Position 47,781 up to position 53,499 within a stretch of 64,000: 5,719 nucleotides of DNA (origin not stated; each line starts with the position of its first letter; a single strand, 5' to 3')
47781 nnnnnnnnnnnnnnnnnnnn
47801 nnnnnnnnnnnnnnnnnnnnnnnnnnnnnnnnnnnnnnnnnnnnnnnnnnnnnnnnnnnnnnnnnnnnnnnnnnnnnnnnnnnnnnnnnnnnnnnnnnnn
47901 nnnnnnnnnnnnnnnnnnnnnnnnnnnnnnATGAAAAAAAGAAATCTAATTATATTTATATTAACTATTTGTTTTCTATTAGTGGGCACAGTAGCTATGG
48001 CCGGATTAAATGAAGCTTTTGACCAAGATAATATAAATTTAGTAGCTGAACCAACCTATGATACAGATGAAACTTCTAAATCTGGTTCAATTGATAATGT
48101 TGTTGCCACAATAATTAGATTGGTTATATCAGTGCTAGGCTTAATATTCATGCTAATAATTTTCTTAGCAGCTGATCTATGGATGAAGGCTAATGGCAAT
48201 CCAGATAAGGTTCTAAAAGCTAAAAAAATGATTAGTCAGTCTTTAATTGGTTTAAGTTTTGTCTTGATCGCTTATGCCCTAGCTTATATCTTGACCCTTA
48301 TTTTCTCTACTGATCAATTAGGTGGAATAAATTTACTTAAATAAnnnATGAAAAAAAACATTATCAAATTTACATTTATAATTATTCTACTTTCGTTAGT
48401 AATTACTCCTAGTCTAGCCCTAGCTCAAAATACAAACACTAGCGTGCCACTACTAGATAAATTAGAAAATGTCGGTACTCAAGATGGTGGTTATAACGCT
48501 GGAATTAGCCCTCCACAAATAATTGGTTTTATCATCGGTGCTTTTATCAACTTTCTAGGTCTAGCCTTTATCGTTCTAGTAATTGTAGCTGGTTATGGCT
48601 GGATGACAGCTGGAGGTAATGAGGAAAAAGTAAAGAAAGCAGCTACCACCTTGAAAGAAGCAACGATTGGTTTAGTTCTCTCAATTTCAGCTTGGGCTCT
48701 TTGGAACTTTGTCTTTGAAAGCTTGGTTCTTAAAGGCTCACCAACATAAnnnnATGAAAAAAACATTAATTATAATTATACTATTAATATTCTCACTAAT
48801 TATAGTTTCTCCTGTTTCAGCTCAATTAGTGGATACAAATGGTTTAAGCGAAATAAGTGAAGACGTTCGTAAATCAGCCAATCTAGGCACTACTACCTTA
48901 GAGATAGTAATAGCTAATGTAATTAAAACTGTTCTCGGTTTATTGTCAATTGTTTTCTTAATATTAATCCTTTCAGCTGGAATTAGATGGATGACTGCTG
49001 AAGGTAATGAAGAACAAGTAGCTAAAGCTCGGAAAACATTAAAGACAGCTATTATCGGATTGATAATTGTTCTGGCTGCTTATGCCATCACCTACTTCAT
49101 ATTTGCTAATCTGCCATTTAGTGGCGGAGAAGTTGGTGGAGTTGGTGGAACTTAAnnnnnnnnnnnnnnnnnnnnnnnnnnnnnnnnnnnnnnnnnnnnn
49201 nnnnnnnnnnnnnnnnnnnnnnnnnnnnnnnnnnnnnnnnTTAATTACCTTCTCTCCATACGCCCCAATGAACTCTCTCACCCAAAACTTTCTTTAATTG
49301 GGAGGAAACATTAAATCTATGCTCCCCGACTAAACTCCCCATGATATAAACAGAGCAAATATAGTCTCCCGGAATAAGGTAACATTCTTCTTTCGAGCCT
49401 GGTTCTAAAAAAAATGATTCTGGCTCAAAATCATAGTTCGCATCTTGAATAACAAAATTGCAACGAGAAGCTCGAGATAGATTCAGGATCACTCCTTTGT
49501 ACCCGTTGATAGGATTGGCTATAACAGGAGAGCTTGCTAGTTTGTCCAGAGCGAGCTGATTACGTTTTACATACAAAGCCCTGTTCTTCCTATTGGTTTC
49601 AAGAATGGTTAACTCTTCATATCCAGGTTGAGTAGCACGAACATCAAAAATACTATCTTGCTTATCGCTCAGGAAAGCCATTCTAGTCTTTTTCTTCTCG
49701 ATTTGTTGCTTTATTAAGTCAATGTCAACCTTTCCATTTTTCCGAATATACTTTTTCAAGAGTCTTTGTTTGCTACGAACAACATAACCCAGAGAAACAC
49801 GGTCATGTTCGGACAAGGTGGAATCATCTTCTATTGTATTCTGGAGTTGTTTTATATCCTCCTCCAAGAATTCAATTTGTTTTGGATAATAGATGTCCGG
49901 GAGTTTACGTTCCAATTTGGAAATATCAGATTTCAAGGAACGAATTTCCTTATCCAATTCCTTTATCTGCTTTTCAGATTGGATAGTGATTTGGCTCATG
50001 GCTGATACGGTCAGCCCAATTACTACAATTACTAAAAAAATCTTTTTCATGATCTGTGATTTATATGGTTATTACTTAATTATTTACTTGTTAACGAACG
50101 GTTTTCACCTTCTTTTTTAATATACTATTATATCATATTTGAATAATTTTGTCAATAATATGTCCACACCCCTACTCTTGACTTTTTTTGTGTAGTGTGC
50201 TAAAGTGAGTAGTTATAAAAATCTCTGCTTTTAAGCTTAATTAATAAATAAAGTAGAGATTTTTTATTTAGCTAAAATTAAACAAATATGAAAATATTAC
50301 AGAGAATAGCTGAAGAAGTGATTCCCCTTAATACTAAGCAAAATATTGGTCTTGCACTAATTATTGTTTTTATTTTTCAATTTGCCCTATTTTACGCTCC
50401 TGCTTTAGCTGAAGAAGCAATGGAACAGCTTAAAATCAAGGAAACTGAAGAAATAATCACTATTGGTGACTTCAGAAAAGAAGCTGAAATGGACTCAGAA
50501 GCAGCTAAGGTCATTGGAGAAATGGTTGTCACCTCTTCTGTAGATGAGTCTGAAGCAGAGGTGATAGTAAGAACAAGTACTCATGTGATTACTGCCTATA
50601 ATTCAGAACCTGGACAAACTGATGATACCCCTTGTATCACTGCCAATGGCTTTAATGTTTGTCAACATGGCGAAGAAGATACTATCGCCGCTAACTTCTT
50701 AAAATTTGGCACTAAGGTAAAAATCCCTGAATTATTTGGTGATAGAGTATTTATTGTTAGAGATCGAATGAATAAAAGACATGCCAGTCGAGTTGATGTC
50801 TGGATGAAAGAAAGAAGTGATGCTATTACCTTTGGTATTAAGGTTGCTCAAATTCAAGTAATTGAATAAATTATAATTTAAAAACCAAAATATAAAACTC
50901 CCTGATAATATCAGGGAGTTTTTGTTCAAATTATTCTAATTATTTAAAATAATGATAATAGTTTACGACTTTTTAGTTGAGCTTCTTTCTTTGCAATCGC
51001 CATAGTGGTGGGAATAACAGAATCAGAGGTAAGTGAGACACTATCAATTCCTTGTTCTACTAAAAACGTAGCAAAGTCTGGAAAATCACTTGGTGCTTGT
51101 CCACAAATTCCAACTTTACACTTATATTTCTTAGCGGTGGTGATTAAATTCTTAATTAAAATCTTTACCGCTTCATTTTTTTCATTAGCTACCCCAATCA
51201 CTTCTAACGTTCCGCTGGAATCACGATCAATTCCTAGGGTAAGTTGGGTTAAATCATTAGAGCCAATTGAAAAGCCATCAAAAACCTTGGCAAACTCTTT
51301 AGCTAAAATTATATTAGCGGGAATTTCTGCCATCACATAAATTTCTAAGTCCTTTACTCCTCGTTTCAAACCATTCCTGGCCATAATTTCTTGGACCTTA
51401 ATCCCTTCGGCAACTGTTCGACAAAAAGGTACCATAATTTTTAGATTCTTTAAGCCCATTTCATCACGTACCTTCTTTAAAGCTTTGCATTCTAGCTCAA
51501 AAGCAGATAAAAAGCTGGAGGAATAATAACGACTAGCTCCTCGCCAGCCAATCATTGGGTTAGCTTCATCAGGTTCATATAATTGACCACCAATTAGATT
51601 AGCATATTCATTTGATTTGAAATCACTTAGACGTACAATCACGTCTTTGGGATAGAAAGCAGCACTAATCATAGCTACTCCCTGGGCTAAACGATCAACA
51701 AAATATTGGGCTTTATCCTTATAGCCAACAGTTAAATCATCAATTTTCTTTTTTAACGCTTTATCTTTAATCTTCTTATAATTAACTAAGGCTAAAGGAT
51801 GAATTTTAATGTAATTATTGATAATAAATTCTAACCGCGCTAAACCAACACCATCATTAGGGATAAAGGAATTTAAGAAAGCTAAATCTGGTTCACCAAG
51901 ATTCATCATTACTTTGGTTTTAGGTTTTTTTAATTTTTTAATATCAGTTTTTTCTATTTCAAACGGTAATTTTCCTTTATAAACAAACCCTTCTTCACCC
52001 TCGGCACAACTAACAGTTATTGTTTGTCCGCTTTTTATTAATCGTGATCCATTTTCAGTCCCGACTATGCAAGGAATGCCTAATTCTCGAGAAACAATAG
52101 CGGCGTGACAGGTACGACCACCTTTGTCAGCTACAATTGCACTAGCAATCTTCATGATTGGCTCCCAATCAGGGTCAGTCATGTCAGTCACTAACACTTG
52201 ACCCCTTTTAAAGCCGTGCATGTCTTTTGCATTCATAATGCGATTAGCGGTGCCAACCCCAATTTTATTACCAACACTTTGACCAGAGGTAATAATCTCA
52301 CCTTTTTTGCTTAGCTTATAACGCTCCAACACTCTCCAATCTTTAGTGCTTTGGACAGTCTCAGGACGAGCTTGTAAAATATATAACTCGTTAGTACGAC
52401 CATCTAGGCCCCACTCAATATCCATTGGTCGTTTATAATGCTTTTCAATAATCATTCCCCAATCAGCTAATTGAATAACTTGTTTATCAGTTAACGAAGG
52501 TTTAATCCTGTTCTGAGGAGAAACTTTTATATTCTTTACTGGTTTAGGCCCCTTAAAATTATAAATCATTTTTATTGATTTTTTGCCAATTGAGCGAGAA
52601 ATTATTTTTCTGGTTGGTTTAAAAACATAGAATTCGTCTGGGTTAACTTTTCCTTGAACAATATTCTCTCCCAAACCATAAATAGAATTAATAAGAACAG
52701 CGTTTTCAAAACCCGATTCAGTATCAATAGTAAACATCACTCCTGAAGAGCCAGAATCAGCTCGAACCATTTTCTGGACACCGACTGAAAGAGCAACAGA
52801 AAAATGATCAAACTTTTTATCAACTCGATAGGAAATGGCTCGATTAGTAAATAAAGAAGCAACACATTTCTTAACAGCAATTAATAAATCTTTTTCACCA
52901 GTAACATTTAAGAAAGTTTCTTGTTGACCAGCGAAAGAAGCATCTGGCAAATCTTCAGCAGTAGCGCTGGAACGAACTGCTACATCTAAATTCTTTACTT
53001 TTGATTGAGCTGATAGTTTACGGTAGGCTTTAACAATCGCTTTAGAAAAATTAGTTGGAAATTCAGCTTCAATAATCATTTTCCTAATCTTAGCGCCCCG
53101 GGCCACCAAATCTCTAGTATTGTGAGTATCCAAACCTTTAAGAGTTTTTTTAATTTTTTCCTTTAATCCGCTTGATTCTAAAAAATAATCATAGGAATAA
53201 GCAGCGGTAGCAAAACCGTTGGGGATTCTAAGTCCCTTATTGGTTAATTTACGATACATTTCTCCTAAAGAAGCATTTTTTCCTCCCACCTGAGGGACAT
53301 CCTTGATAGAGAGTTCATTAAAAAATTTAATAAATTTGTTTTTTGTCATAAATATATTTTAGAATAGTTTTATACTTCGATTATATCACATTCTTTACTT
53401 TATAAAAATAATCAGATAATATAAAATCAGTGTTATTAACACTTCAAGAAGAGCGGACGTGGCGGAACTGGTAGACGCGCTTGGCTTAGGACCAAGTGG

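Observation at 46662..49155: Six tandem VirB2/TrbC-like pilin paralogs with a conserved core and variable exposed N-termini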

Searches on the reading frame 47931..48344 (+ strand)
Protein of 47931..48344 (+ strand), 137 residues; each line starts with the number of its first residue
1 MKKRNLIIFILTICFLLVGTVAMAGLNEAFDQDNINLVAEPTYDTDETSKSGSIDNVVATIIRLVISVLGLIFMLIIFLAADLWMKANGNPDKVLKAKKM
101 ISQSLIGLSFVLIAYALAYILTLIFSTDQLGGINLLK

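Call 3: search_protein_families(library=pfam, proteins=[window:47931-48344:+], max_evalue=1)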
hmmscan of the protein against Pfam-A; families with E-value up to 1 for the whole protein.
window:47931-48344:+ (137 aa): 9 families
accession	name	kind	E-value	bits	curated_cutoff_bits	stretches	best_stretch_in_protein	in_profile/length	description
PF10317.15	7TM_GPCR_Srd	-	1.5e-05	24.8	22.8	1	2-135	119-257/292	Serpentine type 7TM GPCR chemoreceptor Srd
PF18895.5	T4SS_pilin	-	0.00054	20.4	26.6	1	52-120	3-70/71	Type IV secretion system pilin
PF13273.12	DUF4064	-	0.0018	18.9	32.1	1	6-78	6-82/102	Protein of unknown function (DUF4064)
PF25417.1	DUF7889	-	0.017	14.8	27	1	82-96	11-25/50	Family of unknown function (DUF7889)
PF02669.20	KdpC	-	0.023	14.9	24.1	1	62-111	8-57/182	K+-transporting ATPase, c chain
PF11712.13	Vma12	-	0.087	13.2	25.5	1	46-114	61-121/137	Endoplasmic reticulum-based factor for assembly of V-ATPase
PF24668.1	KH_Vigilin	-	0.094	12.7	27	1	88-105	30-47/50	Vigilin KH domain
PF04290.18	DctQ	-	0.28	11.5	28.3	1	60-119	63-124/132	Tripartite ATP-independent periplasmic transporters, DctQ component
PF20517.3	TMEM127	-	0.49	10.9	25.3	1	59-126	4-72/113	Transmembrane protein 127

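Call 4: search_protein_families(library=ncbifam, proteins=[window:47931-48344:+], max_evalue=1)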
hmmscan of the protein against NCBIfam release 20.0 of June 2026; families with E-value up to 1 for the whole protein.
window:47931-48344:+ (137 aa): 10 families
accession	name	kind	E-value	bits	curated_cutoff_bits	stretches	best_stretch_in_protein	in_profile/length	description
NF045849.1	ICE_MMCAP2_0565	equivalog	0.00032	20.3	40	1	56-124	11-79/80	Mbov_0395 family pilin-like conjugal transfer protein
NF045848.1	MMCAP2_0566_fam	domain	0.0048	16.2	90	1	22-125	20-124/322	MMCAP2_0566 family conjugal transfer protein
NF009516.0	PRK12875.1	equivalog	0.0087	15.2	205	1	9-85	56-129/292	prenyltransferase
TIGR00645.1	HI0507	hypoth_equivalog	0.012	16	144.4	1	53-128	96-164/167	TIGR00645 family protein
NF045959.1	LppA_rel_LP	domain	0.014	14.4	100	1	31-120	52-137/406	LppA-related lipoprotein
NF047370.1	toxin_TsaT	equivalog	0.017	15.5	80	0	6-25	6-25/60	type II toxin-antitoxin system toxin TsaT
NF033218.1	anchor_AmaP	equivalog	0.024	14.4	55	2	60-130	3-75/166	alkaline shock response membrane anchor protein AmaP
NF038216.1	ABZJ_00895_fam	subfamily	0.048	13.6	33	1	58-125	69-126/134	ABZJ_00895 family protein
NF040945.1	CCC_membrane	equivalog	0.31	11.4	65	1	9-86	13-86/99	CCC motif membrane protein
NF041560.1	T6SS_Burk_ExIF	subfamily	0.95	9.1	90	1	58-123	125-186/234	putative type VI secretion system effector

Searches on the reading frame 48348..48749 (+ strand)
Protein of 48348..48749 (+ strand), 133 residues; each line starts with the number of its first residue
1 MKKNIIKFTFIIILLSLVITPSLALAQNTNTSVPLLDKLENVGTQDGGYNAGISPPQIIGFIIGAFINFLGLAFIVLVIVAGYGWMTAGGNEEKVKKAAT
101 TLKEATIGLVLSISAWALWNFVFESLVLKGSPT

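Call 3: search_protein_families(library=pfam, proteins=[window:48348-48749:+], max_evalue=1)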
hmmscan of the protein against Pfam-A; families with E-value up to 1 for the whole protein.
window:48348-48749:+ (133 aa): 3 families
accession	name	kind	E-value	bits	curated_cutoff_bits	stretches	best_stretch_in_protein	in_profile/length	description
PF18895.5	T4SS_pilin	-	3e-06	27.6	26.6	1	66-122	15-71/71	Type IV secretion system pilin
PF01741.23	MscL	-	0.017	15.9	27.4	1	57-99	69-107/123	Large-conductance mechanosensitive channel, MscL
PF04956.18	TrbC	-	0.048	14.3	27.9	0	2-45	2-43/98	TrbC/VIRB2 pilin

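Call 4: search_protein_families(library=ncbifam, proteins=[window:48348-48749:+], max_evalue=1)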
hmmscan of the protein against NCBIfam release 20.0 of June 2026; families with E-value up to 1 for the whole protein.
window:48348-48749:+ (133 aa): 2 families
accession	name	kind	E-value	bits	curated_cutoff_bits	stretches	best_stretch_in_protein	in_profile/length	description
NF045849.1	ICE_MMCAP2_0565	equivalog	1.3e-07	31.1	40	1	58-123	9-77/80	Mbov_0395 family pilin-like conjugal transfer protein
NF041742.1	WGxxGxxG_fam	subfamily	0.057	14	35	1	1-32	1-32/69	WGxxGxxG family protein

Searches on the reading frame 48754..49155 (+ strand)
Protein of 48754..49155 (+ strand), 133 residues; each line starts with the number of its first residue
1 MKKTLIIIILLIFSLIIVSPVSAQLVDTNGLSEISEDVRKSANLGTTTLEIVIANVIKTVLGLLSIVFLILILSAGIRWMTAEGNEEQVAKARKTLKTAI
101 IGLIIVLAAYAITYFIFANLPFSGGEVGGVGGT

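Call 3: search_protein_families(library=pfam, proteins=[window:48754-49155:+], max_evalue=1)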
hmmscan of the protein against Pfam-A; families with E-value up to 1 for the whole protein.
window:48754-49155:+ (133 aa): 8 families
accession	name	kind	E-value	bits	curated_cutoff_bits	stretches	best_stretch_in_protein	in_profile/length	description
PF18895.5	T4SS_pilin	-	9.1e-11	42.1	26.6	1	46-116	2-71/71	Type IV secretion system pilin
PF05296.19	TAS2R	-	0.005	16.4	22.2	1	6-116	139-252/303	Taste receptor protein (TAS2R)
PF07331.16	TctB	-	0.051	14.2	29.1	1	5-112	35-127/137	Tripartite tricarboxylate transporter TctB family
PF16936.10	Holin_9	-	0.068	13.9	25.3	1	56-83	28-55/78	Putative holin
PF21808.2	Dynamin-like_hel_bact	-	0.18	11.4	28.3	1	49-94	259-304/373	Bacterial dynamin-like protein, helical domain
PF16192.10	PMT_4TMC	-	0.24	11.3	32.4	1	53-117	54-115/202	C-terminal four TMM region of protein-O-mannosyltransferase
PF13491.11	FtsK_4TM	-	0.26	11.4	23.1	1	52-131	53-126/171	4TM region of DNA translocase FtsK/SpoIIIE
PF04148.18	Erv26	-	0.88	9.8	22.2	1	57-122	7-67/202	Transmembrane adaptor Erv26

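Call 4: search_protein_families(library=ncbifam, proteins=[window:48754-49155:+], max_evalue=1)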
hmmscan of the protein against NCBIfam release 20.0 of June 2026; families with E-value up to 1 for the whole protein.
window:48754-49155:+ (133 aa): 7 families
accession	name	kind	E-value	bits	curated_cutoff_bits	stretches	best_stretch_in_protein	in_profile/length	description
NF045849.1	ICE_MMCAP2_0565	equivalog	5.3e-10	38.8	40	1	47-118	7-78/80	Mbov_0395 family pilin-like conjugal transfer protein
NF047765.1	LIC_13387_fam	subfamily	0.019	14.7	33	1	60-117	57-113/131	LIC_13387 family protein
NF041742.1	WGxxGxxG_fam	subfamily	0.022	15.3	35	1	1-37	1-33/69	WGxxGxxG family protein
TIGR03943.1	TIGR03943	equivalog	0.066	12.6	88.8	1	53-122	9-77/221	TIGR03943 family putative permease subunit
NF047981.1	RC1041_fam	subfamily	0.1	12.3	90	1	91-117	16-43/57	RC1041 family protein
NF053579.1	LolA3_fam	equivalog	0.27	10.7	83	1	1-38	1-34/232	LolA3 family protein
NF053819.1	EF0750_LPXTG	subfamily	0.63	10.6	47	1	1-25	1-26/105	EF2685/EF0750 family sortase-dependent surface protein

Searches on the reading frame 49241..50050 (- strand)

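Call 7: search_protein_families(library=pfam, proteins=[window:49241-50050:-], max_evalue=0.001)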
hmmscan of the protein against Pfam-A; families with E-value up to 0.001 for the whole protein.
window:49241-50050:- (269 aa): 1 family
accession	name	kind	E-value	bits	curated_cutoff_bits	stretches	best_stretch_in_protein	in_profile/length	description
PF04977.20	DivIC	-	6.3e-05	23.1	28.9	0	20-47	24-51/80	Septum formation initiator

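Call 42: search_protein_families(library=pfam, proteins=[window:49241-50050:-], max_evalue=1)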
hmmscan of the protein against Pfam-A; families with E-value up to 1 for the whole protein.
window:49241-50050:- (269 aa): 17 families
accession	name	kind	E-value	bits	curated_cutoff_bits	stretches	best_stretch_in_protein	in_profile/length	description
PF04977.20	DivIC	-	6.3e-05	23.1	28.9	1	20-47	24-51/80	Septum formation initiator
PF24627.1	PUMA_CC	-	0.011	16.1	30.1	1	24-70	26-70/74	PUMA coiled-coil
PF04102.17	SlyX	-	0.016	16.3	30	1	14-49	18-53/67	SlyX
PF14389.11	Lzipper-MIP1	-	0.016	16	32.2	1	18-55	40-79/84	Leucine-zipper of ternary complex factor MIP1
PF05531.17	NPV_P10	-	0.022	15.7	29.8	1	21-75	5-60/75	Nucleopolyhedrovirus P10 protein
PF13863.11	DUF4200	-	0.027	15.2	29.7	1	21-50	74-103/119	Domain of unknown function (DUF4200)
PF16326.10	ABC_tran_CTD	-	0.029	15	32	1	56-85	14-43/69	ABC transporter C-terminal domain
PF14282.11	FlxA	-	0.038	14.6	26.3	1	24-75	21-74/101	FlxA-like protein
PF12329.13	TMF_DNA_bd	-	0.07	13.6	35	1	19-50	32-63/74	TATA element modulatory factor 1 DNA binding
PF11414.13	Suppressor_APC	-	0.073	13.8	25.4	1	27-83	6-60/82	Adenomatous polyposis coli tumour suppressor protein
PF12416.13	DUF3668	-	0.095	13.3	26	1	59-126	58-122/176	Cep120 protein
PF17561.7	TssO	-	0.11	13.1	29.2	1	24-122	52-146/148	Type VI secretion system, TssO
PF25339.1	C2_C2CD3_N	-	0.16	12.3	27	1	78-116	58-96/145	N-terminal C2 domain of C2CD3 protein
PF16888.10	YwqH-like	-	0.35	11.6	33.7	1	15-50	76-111/123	YwqH-like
PF10805.13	DUF2730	-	0.45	11.1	24.9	0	25-53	61-89/102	Protein of unknown function (DUF2730)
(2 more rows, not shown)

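Call 73: search_protein_families(library=ncbifam, proteins=[window:49241-50050:-], max_evalue=0.1)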
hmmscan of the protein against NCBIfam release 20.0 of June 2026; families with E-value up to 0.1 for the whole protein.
window:49241-50050:- (269 aa): 6 families
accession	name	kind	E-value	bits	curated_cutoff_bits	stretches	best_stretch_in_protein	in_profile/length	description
NF045487.1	ASRP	equivalog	0.012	14.2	300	1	24-137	352-458/593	archaea-specific SMC-related protein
TIGR04523.1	Mplasa_alph_rch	subfamily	0.012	13.5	270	1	20-130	517-618/745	helix-rich protein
NF033928.1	alph_xenorhab_A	subfamily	0.016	14.5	125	1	18-75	141-199/339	alpha-xenorhabdolysin family binary toxin subunit A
NF038305.1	HpsJ_fam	subfamily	0.081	12.8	60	0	8-121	92-200/234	HpsJ family protein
NF049847.1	FtsL_COG5462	equivalog_domain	0.084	12.6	50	0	5-46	8-49/85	cell division protein FtsL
NF038218.1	IcmG_DotF_IVB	equivalog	0.091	12.4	200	0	20-104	117-200/266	type IVB secretion system protein IcmG/DotF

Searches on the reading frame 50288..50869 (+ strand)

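Call 7: search_protein_families(library=pfam, proteins=[window:50288-50869:+], max_evalue=0.001)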
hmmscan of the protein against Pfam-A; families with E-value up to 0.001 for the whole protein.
window:50288-50869:+ (193 aa): 0 families

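Call 42: search_protein_families(library=pfam, proteins=[window:50288-50869:+], max_evalue=1)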
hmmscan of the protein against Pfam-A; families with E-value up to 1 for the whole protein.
window:50288-50869:+ (193 aa): 1 family
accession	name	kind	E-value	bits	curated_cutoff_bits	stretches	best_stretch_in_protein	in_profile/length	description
PF02623.20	FliW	-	0.0055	16.9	25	1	9-57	26-74/122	FliW protein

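Call 73: search_protein_families(library=ncbifam, proteins=[window:50288-50869:+], max_evalue=0.1)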
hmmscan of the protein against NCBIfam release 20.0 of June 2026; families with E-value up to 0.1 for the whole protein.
window:50288-50869:+ (193 aa): 2 families
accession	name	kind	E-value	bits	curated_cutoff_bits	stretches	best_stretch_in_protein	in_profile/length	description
NF009793.2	PRK13285.1-1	equivalog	0.011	15.4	130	1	17-59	43-85/132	flagellar assembly protein FliW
NF009799.0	PRK13285.2-2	equivalog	0.089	12.5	165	0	8-57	42-91/150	flagellar assembly protein FliW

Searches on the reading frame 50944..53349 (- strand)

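Call 8: search_protein_families(library=pfam, proteins=[window:50944-53349:-], max_evalue=0.001)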
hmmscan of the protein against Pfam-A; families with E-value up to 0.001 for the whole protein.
window:50944-53349:- (801 aa): 3 families
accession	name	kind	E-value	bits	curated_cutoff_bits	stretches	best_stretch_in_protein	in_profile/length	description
PF01326.24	PPDK_N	-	8.7e-124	413.5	27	1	19-337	2-316/328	Pyruvate phosphate dikinase, AMP/ATP-binding domain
PF02896.24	PEP-utilizers_C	-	2e-56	191.7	22.8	1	474-788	16-291/293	PEP-utilising enzyme, PEP-binding domain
PF00391.29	PEP-utilizers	-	6.3e-25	87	23.1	1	380-451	1-72/72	PEP-utilising enzyme, mobile domain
